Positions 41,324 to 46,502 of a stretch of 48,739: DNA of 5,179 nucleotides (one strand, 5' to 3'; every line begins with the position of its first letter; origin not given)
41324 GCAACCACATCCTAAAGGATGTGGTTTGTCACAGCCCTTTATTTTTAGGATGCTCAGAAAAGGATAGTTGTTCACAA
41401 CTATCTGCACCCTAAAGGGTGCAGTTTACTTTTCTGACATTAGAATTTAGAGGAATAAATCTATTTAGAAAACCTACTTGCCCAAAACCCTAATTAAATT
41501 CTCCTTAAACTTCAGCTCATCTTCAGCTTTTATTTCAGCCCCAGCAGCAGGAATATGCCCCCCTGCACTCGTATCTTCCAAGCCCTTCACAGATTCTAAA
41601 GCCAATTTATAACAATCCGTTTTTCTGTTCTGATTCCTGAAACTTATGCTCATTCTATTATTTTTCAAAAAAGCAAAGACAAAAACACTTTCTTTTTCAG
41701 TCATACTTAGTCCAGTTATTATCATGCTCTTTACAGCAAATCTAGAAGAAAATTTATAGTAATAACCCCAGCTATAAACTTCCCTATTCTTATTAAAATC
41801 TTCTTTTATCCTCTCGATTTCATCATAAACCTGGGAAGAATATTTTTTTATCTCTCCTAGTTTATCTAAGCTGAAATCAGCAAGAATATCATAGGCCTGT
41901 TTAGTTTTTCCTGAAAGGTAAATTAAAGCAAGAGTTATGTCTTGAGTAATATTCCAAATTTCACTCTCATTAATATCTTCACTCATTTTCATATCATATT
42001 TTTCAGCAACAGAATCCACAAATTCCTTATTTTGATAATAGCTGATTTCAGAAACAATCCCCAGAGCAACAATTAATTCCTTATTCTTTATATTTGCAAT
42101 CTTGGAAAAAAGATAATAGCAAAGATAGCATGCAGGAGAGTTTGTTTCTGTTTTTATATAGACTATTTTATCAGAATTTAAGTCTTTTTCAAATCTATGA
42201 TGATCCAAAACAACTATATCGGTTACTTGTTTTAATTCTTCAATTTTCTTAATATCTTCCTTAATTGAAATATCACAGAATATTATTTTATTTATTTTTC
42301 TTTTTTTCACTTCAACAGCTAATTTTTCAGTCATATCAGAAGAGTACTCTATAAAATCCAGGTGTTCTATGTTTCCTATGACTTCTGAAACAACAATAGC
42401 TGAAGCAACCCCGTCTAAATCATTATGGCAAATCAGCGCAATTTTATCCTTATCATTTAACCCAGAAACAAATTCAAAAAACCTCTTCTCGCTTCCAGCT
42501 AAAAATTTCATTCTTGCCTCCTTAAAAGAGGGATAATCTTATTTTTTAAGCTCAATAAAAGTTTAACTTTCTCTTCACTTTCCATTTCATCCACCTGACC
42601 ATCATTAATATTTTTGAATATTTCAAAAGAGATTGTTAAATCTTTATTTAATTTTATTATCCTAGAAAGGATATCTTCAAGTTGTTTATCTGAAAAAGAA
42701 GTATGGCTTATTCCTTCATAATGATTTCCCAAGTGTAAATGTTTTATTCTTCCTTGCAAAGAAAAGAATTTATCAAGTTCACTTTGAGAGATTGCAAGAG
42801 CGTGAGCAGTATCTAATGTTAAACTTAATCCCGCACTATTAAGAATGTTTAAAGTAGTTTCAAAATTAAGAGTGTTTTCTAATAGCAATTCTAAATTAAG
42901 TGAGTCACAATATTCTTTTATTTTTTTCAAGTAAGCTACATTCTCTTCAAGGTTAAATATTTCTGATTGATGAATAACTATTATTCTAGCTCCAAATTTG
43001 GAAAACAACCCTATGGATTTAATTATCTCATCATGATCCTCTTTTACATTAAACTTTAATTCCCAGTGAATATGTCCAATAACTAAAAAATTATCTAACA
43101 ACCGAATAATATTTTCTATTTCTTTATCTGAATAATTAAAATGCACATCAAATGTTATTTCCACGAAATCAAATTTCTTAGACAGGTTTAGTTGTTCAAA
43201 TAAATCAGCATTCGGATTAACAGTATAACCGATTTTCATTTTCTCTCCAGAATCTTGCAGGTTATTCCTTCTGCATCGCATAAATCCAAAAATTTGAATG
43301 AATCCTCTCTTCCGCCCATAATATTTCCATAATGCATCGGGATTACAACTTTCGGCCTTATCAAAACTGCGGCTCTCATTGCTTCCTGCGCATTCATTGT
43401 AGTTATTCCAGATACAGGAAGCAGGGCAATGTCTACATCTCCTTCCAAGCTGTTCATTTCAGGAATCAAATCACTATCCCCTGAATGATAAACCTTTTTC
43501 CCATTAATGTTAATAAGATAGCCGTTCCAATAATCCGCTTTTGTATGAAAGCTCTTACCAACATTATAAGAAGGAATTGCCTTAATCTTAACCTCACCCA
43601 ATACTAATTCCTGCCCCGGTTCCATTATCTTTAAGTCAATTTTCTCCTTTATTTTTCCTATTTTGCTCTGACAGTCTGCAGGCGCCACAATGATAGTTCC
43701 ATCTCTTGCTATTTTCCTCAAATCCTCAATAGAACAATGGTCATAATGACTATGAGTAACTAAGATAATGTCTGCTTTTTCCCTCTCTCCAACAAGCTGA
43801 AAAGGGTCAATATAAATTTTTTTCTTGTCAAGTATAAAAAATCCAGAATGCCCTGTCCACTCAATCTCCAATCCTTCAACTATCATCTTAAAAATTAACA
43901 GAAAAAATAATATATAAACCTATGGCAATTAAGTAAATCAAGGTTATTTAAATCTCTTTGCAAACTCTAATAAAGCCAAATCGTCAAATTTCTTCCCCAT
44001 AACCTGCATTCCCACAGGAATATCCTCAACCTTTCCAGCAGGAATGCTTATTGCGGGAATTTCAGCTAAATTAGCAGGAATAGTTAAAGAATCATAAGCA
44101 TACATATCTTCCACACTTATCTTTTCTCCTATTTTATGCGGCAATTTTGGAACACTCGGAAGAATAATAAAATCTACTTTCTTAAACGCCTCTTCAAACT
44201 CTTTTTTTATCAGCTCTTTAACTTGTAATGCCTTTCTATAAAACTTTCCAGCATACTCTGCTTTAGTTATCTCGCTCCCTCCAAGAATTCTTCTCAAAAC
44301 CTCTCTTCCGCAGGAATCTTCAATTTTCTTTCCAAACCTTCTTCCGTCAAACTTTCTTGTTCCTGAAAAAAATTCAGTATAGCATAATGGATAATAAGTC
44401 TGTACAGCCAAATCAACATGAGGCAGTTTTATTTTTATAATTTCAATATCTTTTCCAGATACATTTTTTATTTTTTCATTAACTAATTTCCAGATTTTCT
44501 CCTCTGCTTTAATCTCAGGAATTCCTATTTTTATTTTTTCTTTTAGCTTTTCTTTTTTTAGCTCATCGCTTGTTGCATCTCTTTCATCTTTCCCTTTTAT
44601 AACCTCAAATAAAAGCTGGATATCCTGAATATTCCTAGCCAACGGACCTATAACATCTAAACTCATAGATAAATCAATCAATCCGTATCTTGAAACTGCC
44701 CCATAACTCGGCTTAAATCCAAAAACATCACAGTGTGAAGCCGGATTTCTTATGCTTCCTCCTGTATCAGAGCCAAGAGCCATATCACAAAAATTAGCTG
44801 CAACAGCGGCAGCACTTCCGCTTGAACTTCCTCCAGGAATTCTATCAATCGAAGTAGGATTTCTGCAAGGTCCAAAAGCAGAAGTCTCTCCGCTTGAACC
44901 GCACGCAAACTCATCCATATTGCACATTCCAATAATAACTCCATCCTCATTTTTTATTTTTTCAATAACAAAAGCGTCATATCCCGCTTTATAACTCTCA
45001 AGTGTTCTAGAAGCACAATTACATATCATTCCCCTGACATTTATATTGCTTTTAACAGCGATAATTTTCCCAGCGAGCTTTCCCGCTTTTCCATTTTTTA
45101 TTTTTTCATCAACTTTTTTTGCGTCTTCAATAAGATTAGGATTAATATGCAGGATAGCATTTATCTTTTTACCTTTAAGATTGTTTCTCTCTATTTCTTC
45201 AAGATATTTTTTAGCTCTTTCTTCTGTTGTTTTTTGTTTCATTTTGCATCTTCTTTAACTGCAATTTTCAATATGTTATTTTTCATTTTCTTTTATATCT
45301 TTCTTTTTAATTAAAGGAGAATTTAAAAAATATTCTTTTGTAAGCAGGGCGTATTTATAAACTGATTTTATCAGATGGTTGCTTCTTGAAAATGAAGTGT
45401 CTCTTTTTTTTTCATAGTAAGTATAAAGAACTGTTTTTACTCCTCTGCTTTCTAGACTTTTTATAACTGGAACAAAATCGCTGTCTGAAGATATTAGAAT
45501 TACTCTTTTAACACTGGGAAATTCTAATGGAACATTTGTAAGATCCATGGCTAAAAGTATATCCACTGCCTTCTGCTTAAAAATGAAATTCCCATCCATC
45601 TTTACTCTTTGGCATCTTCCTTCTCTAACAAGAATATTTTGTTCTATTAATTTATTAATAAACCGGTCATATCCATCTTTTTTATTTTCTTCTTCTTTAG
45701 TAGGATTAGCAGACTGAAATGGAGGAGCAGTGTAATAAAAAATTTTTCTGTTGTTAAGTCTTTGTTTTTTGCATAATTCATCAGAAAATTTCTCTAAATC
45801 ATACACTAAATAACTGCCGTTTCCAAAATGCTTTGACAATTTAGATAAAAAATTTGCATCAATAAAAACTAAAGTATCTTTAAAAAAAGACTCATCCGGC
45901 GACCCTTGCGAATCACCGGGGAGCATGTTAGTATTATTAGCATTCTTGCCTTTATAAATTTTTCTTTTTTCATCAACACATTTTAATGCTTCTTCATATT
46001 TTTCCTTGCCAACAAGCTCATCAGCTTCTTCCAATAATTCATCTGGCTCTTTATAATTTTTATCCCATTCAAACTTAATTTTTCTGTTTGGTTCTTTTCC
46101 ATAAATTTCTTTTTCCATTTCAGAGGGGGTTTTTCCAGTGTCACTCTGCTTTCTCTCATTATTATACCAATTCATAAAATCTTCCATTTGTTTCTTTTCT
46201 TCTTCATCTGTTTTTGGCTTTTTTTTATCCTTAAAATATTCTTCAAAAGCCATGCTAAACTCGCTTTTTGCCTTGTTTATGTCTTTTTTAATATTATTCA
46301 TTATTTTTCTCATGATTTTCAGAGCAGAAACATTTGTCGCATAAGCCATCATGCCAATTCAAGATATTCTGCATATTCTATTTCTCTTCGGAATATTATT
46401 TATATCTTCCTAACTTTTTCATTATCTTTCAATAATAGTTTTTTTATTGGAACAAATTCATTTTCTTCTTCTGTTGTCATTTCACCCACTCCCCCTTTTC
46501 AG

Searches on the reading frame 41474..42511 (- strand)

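Call 85: search_protein_families(library=pfam, proteins=[window:41474-42511:-], max_evalue=0.0001)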
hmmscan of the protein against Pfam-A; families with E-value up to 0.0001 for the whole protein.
window:41474-42511:- (345 aa): 2 families
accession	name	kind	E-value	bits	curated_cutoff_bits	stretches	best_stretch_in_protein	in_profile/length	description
PF01368.27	DHH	-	3.1e-13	50.5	28.1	1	23-142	1-109/125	DHH family, N-terminal domain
PF02272.25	DHHA1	-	3.4e-06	27.9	25.9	1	268-340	25-97/102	DHHA1 domain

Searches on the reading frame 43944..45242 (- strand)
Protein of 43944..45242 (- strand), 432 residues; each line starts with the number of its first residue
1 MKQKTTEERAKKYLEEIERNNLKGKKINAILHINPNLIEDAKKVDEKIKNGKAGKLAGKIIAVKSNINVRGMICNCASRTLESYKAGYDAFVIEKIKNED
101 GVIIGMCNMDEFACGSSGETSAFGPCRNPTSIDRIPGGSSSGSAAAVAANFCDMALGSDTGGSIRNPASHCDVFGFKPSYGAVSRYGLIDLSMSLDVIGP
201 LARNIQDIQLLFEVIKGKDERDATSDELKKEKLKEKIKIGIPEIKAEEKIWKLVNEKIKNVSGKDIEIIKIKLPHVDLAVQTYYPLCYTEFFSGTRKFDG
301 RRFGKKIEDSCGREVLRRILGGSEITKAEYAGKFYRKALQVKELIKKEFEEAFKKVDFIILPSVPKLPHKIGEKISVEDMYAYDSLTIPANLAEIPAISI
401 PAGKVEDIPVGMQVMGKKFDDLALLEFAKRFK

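Call 85: search_protein_families(library=pfam, proteins=[window:43944-45242:-], max_evalue=0.0001)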
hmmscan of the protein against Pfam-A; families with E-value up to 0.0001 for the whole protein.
window:43944-45242:- (432 aa): 1 family
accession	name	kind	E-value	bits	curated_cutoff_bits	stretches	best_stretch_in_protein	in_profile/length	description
PF01425.27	Amidase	-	4.1e-118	395.7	27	1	19-425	9-445/445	Amidase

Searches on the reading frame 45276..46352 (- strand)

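Call 85: search_protein_families(library=pfam, proteins=[window:45276-46352:-], max_evalue=0.0001)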
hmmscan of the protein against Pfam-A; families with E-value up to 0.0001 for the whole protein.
window:45276-46352:- (358 aa): 1 family
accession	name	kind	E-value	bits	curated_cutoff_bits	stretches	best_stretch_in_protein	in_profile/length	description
PF01936.24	NYN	-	4e-12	47.3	24.2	1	160-324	2-137/145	NYN domain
